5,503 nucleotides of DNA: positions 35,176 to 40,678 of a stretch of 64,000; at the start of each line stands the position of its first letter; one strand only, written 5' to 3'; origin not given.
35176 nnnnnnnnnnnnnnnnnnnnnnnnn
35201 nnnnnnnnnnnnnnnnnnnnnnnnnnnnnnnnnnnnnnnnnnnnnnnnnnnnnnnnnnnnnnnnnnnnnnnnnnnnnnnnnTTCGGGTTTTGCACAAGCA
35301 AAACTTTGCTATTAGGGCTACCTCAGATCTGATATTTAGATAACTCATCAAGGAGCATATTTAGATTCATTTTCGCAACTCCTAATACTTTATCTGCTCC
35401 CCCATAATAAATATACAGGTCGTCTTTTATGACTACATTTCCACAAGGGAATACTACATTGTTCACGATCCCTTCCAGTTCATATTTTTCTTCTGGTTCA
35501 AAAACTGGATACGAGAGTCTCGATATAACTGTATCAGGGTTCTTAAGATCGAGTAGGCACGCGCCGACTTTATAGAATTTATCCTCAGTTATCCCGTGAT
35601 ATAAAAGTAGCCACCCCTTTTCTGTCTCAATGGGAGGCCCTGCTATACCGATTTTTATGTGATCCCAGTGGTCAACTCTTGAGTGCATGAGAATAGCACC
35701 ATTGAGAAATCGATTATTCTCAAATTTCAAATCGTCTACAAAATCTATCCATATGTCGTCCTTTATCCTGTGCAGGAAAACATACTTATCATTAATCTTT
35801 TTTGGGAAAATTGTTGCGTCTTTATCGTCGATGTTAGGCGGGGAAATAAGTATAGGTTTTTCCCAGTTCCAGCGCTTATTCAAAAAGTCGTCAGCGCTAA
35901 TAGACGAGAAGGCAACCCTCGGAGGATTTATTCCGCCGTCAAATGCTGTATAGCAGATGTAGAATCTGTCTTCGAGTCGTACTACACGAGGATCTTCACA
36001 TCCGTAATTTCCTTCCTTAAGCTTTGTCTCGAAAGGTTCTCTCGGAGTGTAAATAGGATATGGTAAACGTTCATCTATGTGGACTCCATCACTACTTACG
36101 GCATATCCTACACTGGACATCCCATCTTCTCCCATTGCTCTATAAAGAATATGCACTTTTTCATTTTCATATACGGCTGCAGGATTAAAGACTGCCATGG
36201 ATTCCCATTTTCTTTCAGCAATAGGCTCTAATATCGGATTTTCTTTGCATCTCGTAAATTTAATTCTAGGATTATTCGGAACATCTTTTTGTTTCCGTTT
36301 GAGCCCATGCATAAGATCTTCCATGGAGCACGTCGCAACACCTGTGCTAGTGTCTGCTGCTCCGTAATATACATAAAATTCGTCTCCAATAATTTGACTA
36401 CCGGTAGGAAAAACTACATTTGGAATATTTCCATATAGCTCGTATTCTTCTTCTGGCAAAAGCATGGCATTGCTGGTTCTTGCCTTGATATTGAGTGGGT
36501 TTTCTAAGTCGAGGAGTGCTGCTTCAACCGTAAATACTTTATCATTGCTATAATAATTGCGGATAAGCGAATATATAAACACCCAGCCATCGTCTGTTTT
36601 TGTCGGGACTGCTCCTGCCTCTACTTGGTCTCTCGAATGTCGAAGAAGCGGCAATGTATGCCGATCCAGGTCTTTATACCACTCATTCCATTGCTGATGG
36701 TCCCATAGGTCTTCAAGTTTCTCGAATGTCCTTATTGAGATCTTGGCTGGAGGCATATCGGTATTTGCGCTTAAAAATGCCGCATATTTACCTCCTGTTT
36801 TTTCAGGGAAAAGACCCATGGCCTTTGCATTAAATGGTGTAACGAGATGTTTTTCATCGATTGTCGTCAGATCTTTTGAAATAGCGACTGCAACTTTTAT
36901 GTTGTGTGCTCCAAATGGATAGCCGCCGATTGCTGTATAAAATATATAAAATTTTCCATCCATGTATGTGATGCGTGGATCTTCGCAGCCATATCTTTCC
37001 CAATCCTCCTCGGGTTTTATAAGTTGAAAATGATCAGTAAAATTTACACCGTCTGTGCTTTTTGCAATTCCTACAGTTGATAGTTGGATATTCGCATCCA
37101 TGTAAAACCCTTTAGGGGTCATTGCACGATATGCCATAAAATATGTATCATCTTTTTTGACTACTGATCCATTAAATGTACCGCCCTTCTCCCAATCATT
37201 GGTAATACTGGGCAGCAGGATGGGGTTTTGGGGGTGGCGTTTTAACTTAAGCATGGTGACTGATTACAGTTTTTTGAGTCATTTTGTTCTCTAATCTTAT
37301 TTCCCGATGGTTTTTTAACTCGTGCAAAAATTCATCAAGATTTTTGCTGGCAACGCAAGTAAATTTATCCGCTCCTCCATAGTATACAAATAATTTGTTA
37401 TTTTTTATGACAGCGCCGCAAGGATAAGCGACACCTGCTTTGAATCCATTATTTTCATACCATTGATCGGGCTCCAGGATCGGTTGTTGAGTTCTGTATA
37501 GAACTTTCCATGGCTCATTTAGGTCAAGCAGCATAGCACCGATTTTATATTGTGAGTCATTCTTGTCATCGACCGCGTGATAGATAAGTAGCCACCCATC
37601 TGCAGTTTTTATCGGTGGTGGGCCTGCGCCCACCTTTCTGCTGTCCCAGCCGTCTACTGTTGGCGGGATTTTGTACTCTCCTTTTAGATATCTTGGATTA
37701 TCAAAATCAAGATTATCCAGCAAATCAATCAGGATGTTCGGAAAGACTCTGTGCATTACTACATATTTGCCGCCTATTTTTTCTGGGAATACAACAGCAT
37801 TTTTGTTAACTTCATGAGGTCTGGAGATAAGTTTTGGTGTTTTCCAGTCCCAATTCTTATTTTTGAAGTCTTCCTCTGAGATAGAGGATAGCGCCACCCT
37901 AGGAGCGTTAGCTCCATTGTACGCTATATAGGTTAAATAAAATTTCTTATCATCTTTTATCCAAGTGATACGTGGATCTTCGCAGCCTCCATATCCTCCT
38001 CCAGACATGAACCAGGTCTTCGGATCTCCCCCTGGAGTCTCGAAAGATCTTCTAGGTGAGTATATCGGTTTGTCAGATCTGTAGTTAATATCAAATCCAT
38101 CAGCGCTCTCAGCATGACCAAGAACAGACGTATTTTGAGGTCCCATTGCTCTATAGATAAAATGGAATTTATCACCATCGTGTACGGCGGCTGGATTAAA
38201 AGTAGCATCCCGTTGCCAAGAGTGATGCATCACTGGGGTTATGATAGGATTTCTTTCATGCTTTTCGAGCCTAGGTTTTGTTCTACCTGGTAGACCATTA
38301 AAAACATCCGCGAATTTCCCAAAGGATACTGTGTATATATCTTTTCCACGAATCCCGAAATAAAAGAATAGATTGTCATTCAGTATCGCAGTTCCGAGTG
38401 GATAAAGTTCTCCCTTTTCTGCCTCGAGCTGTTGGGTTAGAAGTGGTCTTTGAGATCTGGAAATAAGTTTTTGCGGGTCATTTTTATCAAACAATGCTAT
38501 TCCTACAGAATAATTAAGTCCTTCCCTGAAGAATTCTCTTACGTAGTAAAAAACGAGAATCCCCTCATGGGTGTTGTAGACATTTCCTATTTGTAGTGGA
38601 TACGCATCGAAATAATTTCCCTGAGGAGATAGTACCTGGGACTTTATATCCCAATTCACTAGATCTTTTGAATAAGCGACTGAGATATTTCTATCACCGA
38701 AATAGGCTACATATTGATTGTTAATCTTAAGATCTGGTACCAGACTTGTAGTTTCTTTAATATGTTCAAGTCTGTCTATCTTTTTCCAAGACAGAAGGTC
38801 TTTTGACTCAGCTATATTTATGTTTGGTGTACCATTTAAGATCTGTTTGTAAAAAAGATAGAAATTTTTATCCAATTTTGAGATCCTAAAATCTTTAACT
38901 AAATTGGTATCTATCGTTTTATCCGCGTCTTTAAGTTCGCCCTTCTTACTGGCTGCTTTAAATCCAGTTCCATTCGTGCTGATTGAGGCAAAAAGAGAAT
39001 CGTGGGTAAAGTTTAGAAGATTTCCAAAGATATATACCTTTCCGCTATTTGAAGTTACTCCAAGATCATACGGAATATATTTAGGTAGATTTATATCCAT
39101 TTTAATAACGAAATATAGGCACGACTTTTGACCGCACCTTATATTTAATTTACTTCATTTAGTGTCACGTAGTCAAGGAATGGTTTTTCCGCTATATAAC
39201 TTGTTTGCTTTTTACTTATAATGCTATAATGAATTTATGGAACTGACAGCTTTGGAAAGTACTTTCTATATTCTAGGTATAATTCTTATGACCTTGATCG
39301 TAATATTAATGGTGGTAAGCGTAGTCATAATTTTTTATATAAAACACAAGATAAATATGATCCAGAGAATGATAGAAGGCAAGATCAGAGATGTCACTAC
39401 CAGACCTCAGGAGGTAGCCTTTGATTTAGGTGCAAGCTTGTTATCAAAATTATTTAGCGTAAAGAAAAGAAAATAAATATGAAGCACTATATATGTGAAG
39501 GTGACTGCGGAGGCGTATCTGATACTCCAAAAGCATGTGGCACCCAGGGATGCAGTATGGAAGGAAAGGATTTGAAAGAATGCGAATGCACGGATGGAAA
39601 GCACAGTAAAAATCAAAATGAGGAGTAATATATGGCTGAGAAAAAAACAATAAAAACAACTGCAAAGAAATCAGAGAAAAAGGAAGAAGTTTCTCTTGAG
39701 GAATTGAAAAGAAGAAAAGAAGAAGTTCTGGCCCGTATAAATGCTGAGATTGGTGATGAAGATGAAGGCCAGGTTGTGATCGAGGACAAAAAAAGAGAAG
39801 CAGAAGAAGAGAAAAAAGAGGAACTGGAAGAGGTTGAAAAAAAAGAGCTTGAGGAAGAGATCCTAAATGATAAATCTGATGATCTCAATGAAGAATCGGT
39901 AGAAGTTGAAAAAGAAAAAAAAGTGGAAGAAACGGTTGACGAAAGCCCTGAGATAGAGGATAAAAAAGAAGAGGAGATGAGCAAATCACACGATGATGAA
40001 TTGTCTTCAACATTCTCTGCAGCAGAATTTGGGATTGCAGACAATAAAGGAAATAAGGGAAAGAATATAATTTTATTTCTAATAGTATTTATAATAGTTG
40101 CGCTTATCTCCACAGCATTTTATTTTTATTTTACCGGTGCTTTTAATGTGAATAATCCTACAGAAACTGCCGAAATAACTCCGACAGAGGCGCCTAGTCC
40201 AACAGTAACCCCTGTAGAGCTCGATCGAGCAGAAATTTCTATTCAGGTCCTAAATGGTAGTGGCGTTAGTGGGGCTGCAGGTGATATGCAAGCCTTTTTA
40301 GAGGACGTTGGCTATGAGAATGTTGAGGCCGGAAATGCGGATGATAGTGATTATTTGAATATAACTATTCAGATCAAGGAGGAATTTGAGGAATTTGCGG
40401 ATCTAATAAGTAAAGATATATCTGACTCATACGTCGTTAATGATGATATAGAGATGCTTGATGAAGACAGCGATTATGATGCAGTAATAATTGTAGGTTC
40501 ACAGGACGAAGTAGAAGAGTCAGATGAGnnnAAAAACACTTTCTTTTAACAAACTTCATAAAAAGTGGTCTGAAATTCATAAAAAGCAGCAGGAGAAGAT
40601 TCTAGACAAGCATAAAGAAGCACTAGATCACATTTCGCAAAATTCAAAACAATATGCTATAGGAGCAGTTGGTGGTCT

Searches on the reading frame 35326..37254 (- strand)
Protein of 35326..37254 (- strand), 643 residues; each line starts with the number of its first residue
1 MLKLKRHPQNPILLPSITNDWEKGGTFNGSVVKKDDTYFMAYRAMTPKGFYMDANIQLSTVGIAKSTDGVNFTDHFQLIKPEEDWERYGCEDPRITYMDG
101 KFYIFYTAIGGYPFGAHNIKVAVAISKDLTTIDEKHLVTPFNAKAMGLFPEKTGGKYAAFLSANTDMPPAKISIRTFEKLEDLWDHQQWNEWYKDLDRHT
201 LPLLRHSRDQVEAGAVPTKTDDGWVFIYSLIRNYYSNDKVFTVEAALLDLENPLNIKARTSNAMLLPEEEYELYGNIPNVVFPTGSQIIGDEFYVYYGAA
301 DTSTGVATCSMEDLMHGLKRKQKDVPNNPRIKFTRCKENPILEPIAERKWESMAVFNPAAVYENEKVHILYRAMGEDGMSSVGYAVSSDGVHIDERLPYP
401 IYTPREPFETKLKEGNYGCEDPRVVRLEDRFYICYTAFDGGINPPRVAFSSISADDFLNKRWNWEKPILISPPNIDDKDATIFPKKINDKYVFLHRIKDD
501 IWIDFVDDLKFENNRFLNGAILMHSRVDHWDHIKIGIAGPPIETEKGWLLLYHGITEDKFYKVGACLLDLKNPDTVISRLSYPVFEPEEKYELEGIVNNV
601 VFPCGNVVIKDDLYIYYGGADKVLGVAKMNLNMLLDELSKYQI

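Call 56: search_protein_families(library=pfam, proteins=[window:35326-37254:-], max_evalue=0.00001)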
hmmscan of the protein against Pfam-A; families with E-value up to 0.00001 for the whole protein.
window:35326-37254:- (643 aa): 1 family
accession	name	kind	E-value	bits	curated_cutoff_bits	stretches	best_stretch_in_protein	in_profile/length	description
PF04041.19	Glyco_hydro_130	-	1.5e-101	340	26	2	320-636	3-316/320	beta-1,4-mannooligosaccharide phosphorylase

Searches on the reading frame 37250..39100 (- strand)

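Call 57: search_protein_families(library=pfam, proteins=[window:37250-39100:-], max_evalue=0.00001)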
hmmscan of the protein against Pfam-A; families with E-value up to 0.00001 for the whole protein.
window:37250-39100:- (617 aa): 1 family
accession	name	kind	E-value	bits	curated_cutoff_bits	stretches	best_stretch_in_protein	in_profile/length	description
PF04041.19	Glyco_hydro_130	-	3.6e-68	230.3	26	2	297-593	24-316/320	beta-1,4-mannooligosaccharide phosphorylase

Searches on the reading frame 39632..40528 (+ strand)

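Call 57: search_protein_families(library=pfam, proteins=[window:39632-40528:+], max_evalue=0.00001)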
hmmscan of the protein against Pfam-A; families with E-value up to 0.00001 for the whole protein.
window:39632-40528:+ (299 aa): 1 family
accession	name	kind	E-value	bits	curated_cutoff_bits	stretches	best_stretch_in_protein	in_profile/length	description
PF13399.11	LytR_C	-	5.4e-09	37.3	22.2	1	201-289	1-83/86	LytR cell envelope-related transcriptional attenuator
